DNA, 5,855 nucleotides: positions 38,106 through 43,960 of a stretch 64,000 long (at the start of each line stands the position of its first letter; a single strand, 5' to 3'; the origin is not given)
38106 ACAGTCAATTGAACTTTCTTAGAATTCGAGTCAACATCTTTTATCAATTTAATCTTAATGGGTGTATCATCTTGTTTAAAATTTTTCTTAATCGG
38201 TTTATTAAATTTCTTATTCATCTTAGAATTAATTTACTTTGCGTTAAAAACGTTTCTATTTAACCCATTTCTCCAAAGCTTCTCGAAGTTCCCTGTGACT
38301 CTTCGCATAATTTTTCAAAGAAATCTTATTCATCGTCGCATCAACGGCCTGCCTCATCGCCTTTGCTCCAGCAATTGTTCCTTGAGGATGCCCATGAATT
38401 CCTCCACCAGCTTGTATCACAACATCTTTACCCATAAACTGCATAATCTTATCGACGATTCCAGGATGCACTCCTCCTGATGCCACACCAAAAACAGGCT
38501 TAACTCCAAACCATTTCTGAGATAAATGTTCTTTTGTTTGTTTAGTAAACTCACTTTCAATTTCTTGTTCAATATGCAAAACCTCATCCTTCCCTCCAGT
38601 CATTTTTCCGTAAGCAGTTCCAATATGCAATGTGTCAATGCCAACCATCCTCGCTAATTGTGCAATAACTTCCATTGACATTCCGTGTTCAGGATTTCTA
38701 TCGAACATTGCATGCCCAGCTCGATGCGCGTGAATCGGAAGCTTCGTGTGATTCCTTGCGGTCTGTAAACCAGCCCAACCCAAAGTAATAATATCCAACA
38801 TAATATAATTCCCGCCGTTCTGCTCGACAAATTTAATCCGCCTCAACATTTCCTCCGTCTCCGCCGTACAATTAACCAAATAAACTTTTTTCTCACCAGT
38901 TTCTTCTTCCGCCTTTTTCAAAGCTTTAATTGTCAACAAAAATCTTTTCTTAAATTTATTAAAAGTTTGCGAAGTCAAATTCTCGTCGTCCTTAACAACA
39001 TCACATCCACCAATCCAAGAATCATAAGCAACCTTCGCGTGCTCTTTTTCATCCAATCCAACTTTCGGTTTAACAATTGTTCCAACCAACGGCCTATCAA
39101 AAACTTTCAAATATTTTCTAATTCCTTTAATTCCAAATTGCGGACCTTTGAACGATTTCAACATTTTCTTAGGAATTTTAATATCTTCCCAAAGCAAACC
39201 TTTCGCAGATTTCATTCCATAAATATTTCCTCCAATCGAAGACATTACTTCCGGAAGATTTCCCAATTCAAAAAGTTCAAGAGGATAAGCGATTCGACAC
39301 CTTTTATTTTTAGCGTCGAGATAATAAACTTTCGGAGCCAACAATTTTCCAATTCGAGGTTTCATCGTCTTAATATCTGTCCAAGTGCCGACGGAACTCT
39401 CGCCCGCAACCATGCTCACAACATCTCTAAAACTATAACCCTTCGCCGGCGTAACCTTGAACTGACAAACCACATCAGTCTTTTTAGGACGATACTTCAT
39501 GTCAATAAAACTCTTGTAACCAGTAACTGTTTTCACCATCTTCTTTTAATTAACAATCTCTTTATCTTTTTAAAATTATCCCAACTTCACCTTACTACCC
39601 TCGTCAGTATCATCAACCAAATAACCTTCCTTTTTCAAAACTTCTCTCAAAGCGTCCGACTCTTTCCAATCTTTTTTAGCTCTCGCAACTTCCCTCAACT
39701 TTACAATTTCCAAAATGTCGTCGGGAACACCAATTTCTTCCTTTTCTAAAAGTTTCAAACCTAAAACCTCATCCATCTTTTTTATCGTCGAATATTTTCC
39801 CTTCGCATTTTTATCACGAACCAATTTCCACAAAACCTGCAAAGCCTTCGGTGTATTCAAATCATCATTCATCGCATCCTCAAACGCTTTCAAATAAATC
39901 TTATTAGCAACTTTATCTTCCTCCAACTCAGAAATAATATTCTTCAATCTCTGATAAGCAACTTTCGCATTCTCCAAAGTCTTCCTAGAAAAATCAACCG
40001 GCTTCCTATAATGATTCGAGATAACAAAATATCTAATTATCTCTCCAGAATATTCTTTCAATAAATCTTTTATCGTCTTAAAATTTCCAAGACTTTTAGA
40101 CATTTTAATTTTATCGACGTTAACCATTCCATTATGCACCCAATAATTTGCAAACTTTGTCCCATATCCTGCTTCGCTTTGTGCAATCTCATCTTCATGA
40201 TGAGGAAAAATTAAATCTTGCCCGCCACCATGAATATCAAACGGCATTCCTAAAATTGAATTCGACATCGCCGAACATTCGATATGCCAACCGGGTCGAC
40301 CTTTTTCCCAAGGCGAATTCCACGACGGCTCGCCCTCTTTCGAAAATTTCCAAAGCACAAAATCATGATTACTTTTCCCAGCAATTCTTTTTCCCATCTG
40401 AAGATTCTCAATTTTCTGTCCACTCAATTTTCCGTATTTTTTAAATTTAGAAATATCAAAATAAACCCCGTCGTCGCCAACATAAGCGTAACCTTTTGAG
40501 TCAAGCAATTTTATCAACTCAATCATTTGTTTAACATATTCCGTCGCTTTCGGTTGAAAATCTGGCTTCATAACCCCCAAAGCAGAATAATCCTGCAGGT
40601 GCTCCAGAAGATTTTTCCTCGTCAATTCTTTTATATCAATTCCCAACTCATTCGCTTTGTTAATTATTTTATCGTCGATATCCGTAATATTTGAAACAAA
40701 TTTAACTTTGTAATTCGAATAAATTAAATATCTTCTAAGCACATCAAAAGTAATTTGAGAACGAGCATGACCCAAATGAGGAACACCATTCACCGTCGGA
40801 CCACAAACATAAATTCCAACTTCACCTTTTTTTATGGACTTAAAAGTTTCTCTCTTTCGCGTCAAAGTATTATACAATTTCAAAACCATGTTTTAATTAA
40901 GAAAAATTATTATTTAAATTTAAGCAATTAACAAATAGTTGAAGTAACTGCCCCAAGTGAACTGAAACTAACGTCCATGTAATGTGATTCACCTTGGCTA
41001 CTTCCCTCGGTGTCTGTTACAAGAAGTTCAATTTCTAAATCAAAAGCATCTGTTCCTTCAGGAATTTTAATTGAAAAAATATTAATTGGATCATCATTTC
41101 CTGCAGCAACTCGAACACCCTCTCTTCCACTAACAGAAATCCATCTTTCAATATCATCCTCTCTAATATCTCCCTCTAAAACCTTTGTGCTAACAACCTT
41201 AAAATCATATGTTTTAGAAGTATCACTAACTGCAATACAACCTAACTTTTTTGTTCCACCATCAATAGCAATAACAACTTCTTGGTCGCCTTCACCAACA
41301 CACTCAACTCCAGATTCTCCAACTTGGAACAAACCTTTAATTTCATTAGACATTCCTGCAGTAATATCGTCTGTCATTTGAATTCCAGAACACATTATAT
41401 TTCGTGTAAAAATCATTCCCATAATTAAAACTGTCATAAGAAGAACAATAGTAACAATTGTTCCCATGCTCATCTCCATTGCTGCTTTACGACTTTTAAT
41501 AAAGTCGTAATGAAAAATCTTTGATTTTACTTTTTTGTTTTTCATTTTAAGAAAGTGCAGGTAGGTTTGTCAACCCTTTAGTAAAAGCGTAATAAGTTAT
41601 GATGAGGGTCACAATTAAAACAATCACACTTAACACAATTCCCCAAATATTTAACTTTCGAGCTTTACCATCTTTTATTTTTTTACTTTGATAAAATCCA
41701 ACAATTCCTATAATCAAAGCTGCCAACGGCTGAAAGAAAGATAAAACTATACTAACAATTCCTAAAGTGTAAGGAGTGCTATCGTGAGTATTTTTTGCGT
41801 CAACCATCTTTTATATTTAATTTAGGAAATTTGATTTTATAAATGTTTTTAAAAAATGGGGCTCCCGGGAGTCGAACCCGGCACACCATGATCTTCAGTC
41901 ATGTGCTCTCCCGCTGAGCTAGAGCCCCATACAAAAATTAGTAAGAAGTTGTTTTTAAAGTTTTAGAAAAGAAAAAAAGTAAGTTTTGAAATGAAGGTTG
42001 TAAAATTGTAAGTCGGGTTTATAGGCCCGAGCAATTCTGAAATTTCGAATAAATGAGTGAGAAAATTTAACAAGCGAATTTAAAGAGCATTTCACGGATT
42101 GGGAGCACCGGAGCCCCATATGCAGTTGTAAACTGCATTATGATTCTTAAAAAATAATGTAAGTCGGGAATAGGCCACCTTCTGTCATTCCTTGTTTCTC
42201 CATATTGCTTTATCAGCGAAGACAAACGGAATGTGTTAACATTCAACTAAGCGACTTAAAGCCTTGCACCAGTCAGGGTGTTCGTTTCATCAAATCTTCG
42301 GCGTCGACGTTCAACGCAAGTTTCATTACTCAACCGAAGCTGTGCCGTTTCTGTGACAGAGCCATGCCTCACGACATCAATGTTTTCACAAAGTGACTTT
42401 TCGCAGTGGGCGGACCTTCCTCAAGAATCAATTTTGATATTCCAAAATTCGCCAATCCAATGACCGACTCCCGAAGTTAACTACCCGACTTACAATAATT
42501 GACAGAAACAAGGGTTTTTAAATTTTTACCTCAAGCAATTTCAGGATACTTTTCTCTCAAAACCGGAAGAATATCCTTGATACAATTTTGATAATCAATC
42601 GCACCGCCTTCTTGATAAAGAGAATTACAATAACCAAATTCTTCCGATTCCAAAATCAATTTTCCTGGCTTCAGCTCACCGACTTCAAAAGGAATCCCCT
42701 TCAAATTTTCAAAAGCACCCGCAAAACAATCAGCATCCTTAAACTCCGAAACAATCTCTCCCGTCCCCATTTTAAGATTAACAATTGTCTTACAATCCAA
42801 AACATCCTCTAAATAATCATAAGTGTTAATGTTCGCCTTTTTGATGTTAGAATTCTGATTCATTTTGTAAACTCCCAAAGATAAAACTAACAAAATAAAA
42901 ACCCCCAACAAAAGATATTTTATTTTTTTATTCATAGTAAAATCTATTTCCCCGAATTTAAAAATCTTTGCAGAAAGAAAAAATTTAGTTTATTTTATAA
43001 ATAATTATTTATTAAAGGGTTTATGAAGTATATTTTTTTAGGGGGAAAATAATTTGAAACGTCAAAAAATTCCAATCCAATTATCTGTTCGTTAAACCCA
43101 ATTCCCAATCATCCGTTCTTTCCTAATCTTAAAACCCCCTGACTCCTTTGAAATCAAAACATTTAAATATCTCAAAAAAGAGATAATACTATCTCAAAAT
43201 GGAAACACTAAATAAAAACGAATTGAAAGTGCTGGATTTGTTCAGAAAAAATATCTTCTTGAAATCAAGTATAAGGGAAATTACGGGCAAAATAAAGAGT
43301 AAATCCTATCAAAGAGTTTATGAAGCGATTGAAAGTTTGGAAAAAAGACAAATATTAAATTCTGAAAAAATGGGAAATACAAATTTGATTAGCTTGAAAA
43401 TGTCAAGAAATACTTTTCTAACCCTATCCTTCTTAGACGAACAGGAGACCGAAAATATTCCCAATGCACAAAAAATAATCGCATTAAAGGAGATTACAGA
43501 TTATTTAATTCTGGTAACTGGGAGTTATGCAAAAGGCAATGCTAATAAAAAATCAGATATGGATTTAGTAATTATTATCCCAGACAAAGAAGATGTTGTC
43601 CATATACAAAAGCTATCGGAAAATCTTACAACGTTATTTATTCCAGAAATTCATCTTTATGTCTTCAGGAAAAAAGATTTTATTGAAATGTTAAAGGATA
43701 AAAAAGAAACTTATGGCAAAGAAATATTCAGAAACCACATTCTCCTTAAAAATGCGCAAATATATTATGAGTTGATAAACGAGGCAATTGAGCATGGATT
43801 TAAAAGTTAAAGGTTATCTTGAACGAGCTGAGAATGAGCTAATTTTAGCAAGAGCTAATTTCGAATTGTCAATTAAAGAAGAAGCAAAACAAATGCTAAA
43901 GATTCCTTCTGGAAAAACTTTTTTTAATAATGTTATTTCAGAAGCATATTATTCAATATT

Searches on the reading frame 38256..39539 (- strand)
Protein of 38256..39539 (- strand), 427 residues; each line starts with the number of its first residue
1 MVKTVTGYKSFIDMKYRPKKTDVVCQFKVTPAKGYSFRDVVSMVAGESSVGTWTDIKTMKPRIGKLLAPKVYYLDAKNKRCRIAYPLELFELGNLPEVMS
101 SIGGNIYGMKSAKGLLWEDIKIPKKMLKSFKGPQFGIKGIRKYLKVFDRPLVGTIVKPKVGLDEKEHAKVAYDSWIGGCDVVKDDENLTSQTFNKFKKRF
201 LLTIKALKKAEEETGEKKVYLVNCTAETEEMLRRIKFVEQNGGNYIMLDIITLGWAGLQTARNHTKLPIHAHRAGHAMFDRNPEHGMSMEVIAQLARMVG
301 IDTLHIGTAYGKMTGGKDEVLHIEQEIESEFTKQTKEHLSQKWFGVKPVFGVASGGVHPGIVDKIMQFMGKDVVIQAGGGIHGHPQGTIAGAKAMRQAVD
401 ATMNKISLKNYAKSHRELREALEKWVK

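Call 39: search_protein_families(library=pfam, proteins=[window:38256-39539:-], max_evalue=0.01)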
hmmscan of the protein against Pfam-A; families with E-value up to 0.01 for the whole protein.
window:38256-39539:- (427 aa): 2 families
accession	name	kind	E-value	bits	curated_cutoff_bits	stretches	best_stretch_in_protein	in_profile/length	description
PF00016.26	RuBisCO_large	-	6.1e-90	301.9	30.1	1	136-425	1-299/299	Ribulose bisphosphate carboxylase large chain, catalytic domain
PF02788.21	RuBisCO_large_N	-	6.8e-37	126.8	20.7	1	11-126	2-120/120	Ribulose bisphosphate carboxylase large chain, N-terminal domain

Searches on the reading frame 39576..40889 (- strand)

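Call 39: search_protein_families(library=pfam, proteins=[window:39576-40889:-], max_evalue=0.01)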
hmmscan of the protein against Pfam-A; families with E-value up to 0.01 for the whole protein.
window:39576-40889:- (437 aa): 6 families
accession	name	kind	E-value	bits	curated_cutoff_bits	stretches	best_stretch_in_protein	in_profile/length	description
PF01406.26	tRNA-synt_1e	-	3.5e-126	421.1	27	1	16-309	2-300/301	tRNA synthetases class I (C) catalytic domain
PF09334.17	tRNA-synt_1g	-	9.2e-18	64.6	20.1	2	32-148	9-126/391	tRNA synthetases class I (M)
PF01921.24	tRNA-synt_1f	-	1.6e-10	40.9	27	1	259-332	278-354/360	tRNA synthetases class I (K)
PF00133.28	tRNA-synt_1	-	2.5e-10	40.1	22.7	2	216-299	328-412/414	tRNA synthetases class I (I, L, M and V)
PF09190.17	DALR_2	-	4.2e-09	37.3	22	1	335-369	1-46/57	DALR domain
PF23493.1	CysS_C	-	1.3e-05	25.7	23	1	388-430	4-46/51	Cysteinyl-tRNA ligase anticodon binding domain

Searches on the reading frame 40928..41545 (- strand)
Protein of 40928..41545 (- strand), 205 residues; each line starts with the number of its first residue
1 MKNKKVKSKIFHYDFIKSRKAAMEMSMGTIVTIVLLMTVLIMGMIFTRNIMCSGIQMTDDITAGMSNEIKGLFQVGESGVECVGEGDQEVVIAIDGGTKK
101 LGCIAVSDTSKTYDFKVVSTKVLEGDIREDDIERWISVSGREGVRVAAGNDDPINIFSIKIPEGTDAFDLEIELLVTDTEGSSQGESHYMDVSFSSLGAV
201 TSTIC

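Call 39: search_protein_families(library=pfam, proteins=[window:40928-41545:-], max_evalue=0.01)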
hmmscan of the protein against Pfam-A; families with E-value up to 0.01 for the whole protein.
window:40928-41545:- (205 aa): 0 families

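Call 92: search_protein_families(library=pfam, proteins=[window:40928-41545:-], max_evalue=1)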
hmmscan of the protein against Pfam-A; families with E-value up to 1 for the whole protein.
window:40928-41545:- (205 aa): 1 family
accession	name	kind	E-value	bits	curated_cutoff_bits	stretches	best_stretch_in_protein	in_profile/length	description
PF01837.22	HcyBio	-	0.018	14.4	26.2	1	114-201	226-314/349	Homocysteine biosynthesis enzyme, sulfur-incorporation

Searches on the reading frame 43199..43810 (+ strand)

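Call 59: search_protein_families(library=pfam, proteins=[window:43199-43810:+], max_evalue=0.01)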
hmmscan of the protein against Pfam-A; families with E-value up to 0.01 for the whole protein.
window:43199-43810:+ (203 aa): 3 families
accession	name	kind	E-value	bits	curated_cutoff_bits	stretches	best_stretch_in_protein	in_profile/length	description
PF01909.29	NTP_transf_2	-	8.5e-10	39.3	21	1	97-163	9-80/93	Nucleotidyltransferase domain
PF18765.7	Polbeta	-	1.1e-07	32.3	26.9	1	104-185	16-89/93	Polymerase beta, Nucleotidyltransferase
PF22600.2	MTPAP-like_central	-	0.001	19.6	27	1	97-146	35-71/139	Poly(A) RNA polymerase, mitochondrial-like, central palm domain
